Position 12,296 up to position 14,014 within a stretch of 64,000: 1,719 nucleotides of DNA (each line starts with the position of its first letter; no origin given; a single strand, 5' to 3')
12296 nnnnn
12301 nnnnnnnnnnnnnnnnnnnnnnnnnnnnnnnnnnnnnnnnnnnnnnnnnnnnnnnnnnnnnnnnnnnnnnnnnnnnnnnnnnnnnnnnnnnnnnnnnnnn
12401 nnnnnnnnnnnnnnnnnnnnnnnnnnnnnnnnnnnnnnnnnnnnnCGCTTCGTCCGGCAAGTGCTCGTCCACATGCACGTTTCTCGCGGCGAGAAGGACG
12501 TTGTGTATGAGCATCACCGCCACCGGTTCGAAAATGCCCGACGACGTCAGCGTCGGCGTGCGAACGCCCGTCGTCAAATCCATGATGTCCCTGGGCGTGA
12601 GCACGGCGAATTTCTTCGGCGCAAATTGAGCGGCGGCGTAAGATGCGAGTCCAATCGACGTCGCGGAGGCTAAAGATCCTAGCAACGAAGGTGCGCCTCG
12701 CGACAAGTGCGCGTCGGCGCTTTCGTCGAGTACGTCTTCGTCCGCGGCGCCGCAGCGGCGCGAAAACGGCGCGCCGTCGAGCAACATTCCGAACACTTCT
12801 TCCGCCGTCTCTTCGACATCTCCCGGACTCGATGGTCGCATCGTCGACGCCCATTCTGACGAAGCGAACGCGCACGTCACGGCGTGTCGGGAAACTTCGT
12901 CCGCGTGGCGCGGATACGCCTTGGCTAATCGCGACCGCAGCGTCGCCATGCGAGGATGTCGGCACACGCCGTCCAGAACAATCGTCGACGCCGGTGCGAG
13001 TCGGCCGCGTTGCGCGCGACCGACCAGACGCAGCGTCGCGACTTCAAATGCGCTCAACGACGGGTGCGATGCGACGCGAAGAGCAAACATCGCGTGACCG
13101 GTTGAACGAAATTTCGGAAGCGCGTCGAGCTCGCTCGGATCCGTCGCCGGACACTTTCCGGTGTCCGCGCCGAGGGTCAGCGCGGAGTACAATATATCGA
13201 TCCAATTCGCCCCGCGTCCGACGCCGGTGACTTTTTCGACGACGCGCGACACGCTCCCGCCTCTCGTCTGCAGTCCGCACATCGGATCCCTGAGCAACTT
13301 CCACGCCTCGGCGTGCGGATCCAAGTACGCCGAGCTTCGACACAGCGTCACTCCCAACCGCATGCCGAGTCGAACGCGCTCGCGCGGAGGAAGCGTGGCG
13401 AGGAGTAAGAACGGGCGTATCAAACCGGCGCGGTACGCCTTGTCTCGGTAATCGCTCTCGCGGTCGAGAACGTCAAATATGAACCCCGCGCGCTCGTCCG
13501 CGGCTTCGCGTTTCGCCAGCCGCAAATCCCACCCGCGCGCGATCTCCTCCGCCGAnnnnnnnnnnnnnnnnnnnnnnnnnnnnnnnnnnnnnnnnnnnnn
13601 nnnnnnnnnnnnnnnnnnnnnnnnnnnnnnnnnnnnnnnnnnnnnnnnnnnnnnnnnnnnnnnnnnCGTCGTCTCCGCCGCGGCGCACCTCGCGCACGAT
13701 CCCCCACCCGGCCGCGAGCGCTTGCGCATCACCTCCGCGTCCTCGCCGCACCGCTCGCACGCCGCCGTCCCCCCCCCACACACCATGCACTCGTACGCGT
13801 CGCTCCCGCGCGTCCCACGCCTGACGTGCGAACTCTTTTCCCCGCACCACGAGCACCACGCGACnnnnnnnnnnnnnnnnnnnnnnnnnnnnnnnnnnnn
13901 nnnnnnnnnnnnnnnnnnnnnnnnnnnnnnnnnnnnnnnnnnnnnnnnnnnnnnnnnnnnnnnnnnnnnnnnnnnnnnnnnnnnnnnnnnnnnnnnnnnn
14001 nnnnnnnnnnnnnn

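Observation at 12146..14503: Protein with three tandem novel 'CSWCG…H…CxxC…CxxC' cysteine-rich modules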

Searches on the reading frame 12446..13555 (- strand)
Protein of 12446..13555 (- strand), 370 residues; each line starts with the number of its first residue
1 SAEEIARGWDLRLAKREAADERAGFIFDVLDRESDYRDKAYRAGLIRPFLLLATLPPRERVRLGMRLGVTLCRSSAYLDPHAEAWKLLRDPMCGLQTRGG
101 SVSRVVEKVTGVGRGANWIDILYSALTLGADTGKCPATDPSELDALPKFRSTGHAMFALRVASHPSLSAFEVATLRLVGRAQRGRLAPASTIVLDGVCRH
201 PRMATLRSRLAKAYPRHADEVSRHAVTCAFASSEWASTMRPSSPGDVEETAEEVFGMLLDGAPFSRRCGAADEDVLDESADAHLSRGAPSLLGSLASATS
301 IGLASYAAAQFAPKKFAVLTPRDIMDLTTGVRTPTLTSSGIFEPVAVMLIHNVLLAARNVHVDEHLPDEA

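Call 39: predict_structure(alignment_id=A3)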
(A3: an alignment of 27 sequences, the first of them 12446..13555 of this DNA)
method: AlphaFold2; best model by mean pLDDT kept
length: 370 residues; sequences in the alignment: 27
mean_pLDDT: 78.1   pTM: 0.78
mean pLDDT of the five models: 78.1, 77.4, 76.8, 76.3, 75.5
residues with pLDDT >= 90: 177; 70-90: 94; 50-70: 20; < 50: 79
segments of 3 or more residues with pLDDT < 50: 103-107, 268-338
pLDDT, mean of each block of 10 residues (from residue 1): 90 83 81 96 96 91 88 90 96 86 50 77 85 68 93 93 94 93 85 94 98 96 95 81 84 93 65 43 36 39 34 38 40 43 91 94 87
secondary structure, 60 per line:
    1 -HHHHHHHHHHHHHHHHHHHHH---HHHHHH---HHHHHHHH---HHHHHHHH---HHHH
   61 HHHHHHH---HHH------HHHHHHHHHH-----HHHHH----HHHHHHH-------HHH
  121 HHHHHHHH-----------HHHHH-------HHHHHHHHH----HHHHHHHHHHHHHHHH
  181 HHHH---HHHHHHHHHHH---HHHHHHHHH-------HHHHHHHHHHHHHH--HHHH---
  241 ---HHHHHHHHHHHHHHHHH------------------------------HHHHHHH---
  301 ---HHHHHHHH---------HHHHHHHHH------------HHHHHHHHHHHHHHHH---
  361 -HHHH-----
elements in order: H2-22 H26-31 H35-42 H46-53 H57-67 H80-89 H95-99 H104-110 H118-128 H140-144 H152-160 H165-184 H188-198 H202-210 H218-231 H234-237 H244-260 H291-297 H304-311 H321-329 H342-357 H362-365

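Call 41: search_protein_families(library=pfam, alignment_id=A3, max_evalue=0.1)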
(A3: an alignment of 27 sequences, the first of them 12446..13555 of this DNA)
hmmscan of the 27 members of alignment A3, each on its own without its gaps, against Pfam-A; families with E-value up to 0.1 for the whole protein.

A. member 1, window:12446-13555:- (370 aa): 0 families

B. families by the number of members that match (of 27 scanned): 5 families
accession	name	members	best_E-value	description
PF14599.11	zinc_ribbon_6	1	0.0074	Zinc-ribbon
PF01769.21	MgtE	1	0.016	Divalent cation transporter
PF03286.19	Pox_Ag35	1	0.021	Pox virus Ag35 surface protein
PF11862.13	DUF3382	1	0.029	Domain of unknown function (DUF3382)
PF11997.14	DUF3492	1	0.072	Domain of unknown function (DUF3492)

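Call 63: search_solved_structures(query=A3, max_evalue=10)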
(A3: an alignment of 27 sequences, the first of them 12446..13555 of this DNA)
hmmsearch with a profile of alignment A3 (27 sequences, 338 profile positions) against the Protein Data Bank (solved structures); distinct sequences matched with E-value up to 10: 1.
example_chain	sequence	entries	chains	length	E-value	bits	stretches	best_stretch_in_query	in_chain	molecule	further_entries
6tug_A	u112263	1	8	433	0.26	14.2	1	144-253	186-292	CRISPR system endoribonuclease Csm6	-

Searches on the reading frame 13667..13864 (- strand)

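Call 3: search_protein_families(library=pfam, proteins=[window:13667-13864:-], max_evalue=10)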
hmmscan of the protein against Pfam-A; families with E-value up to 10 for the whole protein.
seq(66 aa): 10 families
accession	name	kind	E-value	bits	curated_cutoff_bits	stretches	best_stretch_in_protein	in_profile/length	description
PF09723.15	Zn_ribbon_8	-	1.1e-05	25.8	34.4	2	36-64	8-36/41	Zinc ribbon domain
PF14354.12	Lar_restr_allev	-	0.00045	20.8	28.6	2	4-31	6-33/58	Restriction alleviation protein Lar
PF13465.12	zf-H2C2_2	-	0.015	16.1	40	1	12-33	4-24/26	Zinc-finger double domain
PF01155.25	HypA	-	0.29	11.6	28.9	2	33-64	70-96/112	Hydrogenase/urease nickel incorporation, metallochaperone, hypA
PF24317.1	PSI_Plexin-B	-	0.41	11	27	1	22-36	17-31/33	Plexin-B, PSI domain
PF12669.12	FeoB_associated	-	0.68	10.7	27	1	46-62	20-38/44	FeoB-associated Cys-rich membrane protein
PF06397.17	Desulfoferrod_N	-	1.2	9.3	23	1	19-30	2-13/36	Desulfoferrodoxin, N-terminal domain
PF24458.1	DUF7573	-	2.4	8.6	30.2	2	32-44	10-22/39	Domain of unknown function (DUF7573)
PF03107.22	C1_2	-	2.5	8.9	26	1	3-39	19-47/48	C1 domain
PF22082.2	TtuA_LIM_N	-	6.7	7.3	27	1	36-51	2-17/26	2-thiouridine synthetase TtuA, N-terminal LIM domain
